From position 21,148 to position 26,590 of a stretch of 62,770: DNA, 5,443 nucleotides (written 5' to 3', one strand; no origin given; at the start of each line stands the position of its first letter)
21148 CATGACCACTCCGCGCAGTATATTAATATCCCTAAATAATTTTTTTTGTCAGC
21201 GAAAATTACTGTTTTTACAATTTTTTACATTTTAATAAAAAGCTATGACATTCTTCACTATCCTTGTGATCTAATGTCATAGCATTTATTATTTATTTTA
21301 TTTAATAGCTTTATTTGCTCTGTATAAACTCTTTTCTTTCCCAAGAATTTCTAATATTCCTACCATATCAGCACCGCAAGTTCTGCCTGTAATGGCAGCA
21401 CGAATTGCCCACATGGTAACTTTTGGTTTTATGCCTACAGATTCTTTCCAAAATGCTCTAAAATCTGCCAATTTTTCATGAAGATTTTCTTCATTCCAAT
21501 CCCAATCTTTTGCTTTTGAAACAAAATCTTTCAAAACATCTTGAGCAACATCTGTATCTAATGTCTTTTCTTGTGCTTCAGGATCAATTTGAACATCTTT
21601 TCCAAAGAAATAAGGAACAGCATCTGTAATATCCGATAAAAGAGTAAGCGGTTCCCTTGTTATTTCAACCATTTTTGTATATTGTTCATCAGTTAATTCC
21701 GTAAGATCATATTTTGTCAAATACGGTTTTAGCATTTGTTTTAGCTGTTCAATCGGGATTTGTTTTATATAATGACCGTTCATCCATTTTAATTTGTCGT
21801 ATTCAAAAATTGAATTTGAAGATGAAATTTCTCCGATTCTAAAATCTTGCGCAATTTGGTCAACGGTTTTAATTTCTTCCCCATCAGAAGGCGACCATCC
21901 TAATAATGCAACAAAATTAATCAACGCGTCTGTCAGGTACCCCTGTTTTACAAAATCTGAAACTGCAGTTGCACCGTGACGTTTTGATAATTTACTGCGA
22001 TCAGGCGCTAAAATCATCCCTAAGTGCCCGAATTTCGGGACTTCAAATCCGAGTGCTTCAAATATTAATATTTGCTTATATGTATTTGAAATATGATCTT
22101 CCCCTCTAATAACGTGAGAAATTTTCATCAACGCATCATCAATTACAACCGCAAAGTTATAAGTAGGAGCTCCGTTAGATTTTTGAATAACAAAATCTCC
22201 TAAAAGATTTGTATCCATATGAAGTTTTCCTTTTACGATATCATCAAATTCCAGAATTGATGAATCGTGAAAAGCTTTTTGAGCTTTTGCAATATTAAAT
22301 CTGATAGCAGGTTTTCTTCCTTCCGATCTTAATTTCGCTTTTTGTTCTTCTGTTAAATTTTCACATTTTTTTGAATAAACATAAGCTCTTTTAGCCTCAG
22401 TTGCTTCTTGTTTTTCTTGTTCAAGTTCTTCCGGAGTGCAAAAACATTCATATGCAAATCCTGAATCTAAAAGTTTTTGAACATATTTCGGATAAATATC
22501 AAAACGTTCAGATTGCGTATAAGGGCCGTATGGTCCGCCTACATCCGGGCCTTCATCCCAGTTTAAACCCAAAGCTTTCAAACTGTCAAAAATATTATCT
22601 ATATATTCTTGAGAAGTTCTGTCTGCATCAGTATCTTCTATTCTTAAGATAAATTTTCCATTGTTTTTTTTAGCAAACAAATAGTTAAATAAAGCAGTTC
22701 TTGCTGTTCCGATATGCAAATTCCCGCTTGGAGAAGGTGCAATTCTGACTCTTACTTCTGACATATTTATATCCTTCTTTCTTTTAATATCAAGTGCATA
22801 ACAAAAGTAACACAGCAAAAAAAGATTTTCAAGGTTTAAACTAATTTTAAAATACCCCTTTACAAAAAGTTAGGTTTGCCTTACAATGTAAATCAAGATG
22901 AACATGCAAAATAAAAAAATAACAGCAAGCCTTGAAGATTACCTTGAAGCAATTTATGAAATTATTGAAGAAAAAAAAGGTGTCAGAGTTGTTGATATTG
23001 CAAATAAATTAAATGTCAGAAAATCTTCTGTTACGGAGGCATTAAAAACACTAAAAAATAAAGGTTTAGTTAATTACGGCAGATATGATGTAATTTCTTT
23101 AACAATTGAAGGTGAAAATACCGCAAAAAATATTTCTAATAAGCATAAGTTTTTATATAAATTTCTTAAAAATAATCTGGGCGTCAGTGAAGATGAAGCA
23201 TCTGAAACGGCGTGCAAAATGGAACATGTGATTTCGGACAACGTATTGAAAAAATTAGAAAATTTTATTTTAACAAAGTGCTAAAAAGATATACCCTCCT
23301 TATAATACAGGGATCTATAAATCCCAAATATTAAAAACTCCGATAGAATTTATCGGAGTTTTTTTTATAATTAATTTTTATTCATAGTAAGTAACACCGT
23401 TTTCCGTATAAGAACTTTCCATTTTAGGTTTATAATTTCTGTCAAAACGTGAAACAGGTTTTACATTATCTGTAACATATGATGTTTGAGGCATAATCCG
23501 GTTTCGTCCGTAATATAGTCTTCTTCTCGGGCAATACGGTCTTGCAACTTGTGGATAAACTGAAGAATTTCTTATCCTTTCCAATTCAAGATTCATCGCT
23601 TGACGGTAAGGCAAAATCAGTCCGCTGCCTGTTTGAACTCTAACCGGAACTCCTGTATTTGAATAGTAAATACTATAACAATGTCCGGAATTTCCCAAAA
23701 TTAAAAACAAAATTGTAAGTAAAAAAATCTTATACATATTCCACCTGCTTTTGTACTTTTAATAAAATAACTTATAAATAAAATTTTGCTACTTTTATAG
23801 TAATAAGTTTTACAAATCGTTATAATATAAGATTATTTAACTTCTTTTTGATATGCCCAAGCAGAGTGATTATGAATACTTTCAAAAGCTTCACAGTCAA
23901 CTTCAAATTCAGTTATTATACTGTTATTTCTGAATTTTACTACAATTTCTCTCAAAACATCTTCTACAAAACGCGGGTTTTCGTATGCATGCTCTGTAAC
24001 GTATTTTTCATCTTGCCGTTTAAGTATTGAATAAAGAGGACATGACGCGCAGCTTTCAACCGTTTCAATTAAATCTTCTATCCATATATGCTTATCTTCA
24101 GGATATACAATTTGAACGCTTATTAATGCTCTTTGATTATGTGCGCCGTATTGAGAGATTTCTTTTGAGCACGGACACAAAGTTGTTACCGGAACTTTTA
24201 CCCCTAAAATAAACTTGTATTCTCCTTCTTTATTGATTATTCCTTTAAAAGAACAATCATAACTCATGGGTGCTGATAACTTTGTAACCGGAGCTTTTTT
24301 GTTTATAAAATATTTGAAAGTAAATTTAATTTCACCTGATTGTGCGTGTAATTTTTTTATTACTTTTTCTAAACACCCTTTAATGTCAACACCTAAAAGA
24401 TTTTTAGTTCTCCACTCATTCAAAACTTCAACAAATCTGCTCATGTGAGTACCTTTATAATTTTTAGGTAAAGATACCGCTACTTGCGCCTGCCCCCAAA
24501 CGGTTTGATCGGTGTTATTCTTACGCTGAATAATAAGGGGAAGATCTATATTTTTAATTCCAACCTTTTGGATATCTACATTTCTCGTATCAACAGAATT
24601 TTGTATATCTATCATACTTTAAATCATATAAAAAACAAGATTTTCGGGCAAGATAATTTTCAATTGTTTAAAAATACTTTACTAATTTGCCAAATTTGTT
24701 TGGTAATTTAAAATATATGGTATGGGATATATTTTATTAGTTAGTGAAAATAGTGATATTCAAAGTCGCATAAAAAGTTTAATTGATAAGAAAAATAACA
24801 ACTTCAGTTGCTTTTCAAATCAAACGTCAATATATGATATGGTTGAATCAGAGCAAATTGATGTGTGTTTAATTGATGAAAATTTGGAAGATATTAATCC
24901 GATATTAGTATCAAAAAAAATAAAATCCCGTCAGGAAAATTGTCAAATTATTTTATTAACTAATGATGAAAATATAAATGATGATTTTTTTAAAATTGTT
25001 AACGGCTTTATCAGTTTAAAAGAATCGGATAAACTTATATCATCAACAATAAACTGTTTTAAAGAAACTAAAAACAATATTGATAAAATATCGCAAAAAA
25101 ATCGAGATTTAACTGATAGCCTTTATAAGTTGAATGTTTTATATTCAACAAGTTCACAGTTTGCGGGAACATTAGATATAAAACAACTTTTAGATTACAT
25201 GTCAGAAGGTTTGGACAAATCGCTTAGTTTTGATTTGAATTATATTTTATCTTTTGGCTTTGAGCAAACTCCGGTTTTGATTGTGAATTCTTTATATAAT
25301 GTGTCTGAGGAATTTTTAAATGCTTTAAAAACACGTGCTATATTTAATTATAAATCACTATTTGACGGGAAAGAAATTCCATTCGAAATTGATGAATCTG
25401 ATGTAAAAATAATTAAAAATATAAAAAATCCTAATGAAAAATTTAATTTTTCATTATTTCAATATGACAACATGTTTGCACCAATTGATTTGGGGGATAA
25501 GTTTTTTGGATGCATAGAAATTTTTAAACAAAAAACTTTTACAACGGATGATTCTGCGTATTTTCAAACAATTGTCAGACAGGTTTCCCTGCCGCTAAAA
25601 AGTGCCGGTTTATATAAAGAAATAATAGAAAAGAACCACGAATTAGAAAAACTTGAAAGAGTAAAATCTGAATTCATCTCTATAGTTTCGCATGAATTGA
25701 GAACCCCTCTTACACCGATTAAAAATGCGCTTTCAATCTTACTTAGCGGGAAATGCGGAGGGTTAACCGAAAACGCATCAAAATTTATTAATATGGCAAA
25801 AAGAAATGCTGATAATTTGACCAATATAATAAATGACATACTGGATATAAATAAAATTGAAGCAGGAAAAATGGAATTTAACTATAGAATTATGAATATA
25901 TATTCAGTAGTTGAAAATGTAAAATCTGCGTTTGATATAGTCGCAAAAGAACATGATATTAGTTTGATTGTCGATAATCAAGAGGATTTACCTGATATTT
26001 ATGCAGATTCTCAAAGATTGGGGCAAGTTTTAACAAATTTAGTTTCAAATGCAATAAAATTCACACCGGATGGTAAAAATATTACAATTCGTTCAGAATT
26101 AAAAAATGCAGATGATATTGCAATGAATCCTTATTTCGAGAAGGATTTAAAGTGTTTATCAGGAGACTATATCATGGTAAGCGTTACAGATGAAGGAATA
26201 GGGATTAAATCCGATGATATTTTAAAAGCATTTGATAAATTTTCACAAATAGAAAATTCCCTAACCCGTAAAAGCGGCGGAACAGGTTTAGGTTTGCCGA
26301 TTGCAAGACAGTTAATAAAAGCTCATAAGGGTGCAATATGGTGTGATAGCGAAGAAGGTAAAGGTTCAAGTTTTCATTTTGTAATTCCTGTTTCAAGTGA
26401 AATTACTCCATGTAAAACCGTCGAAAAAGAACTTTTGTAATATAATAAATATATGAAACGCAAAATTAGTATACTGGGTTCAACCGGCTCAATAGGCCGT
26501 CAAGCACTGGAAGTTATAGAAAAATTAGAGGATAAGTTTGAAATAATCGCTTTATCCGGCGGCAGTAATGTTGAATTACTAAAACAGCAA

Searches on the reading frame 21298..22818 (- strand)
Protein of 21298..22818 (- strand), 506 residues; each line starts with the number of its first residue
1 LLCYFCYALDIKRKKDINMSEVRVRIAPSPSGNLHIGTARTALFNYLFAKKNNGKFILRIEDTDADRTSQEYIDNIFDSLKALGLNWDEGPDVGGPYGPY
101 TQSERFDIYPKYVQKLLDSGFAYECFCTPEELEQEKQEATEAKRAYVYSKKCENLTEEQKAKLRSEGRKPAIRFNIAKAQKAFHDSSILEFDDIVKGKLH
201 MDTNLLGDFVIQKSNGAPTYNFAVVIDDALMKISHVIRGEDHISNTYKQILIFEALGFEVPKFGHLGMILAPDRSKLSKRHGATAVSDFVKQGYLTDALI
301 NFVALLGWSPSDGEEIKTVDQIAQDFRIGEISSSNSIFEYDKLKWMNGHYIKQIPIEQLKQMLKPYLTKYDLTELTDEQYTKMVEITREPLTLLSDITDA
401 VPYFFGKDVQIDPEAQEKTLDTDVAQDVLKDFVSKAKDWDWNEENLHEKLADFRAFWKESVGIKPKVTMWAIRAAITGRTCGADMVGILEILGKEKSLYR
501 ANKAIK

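Call 54: search_protein_families(library=pfam, proteins=[window:21298-22818:-], max_evalue=0.00001)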
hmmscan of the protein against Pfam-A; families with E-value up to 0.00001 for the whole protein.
window:21298-22818:- (506 aa): 2 families
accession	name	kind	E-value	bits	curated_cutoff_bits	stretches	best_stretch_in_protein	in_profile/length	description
PF00749.27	tRNA-synt_1c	-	1.1e-101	340.3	23.4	1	21-345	1-314/314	tRNA synthetases class I (E and Q), catalytic domain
PF19269.4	Anticodon_2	-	3.2e-24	86.4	23.6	1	359-505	2-141/141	Anticodon binding domain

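Call 80: search_solved_structures(query=window:21298-22818:-, max_evalue=1e-30)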
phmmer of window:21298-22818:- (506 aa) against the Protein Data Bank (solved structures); distinct sequences matched with E-value up to 1e-30: 24.
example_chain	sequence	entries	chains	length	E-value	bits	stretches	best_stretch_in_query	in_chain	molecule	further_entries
2o5r_A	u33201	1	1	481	7.5e-124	417.4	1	22-503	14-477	Glutamyl-tRNA synthetase 1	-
3akz_B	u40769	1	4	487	3.2e-114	385.6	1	20-504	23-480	Glutamyl-tRNA synthetase 2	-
3afh_A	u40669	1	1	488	3.3e-114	385.6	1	20-504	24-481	Glutamyl-tRNA synthetase 2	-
3al0_C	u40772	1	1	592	7.1e-114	384.5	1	20-504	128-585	Glutamyl-tRNA(Gln) amidotransferase subunit C,Linker,Glutamate--tRNA ligase 2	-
2cfo_A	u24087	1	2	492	9.8e-98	331.3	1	22-493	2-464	GLUTAMYL-TRNA SYNTHETASE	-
6brl_A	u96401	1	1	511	3.2e-94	319.7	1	18-505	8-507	Glutamate tRNA ligase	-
6b1z_A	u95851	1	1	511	3.8e-94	319.4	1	18-505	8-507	Glutamate--tRNA ligase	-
9y81_A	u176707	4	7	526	5.9e-94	318.8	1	16-500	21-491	Glutamate--tRNA ligase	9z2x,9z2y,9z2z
6b1p_A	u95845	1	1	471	1.7e-93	317.3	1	18-503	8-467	Glutamate--tRNA ligase 1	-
1j09_A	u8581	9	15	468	7.7e-93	315.1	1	23-505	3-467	Glutamyl-tRNA synthetase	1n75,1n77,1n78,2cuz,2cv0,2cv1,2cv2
4gri_A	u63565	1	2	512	2.2e-92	313.6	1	18-500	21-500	Glutamate--tRNA ligase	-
1g59_A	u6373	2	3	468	1.3e-90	307.8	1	23-505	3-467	GLUTAMYL-TRNA SYNTHETASE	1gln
9ymm_A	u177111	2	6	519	3.6e-90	306.3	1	21-503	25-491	Glutamate--tRNA ligase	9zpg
8i9i_A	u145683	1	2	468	4.2e-90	306.1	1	21-505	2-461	Glutamate--tRNA ligase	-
5tgt_A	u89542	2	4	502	8.4e-88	298.5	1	18-505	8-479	Glutamate--tRNA ligase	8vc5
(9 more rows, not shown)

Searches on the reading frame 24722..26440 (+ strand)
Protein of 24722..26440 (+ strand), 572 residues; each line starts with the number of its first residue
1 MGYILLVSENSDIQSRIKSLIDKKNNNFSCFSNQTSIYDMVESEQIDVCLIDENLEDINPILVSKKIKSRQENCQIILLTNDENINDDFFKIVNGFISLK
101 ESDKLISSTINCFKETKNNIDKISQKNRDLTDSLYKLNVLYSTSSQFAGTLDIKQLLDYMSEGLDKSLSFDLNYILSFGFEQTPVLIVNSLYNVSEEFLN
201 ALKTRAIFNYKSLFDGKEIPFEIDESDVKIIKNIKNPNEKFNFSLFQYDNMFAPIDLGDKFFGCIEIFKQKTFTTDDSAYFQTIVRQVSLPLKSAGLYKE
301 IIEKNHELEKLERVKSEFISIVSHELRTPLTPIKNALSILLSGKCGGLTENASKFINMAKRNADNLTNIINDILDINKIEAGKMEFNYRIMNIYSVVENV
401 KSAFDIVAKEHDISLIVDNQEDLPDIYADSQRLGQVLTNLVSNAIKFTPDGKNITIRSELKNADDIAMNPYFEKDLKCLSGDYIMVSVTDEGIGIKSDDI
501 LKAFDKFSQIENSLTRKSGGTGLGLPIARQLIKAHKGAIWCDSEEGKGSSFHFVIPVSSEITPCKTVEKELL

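Call 54: search_protein_families(library=pfam, proteins=[window:24722-26440:+], max_evalue=0.00001)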
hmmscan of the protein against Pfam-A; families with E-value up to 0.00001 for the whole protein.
window:24722-26440:+ (572 aa): 3 families
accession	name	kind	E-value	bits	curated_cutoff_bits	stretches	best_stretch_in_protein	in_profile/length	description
PF02518.31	HATPase_c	-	6.8e-27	94.5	26.4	1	429-557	2-109/111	Histidine kinase-, DNA gyrase B-, and HSP90-like ATPase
PF00512.31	HisKA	-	4.1e-18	65.6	26.9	1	315-382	2-66/66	His Kinase A (phospho-acceptor) domain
PF00072.30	Response_reg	-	1.3e-09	38.6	30.2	1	4-87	1-84/111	Response regulator receiver domain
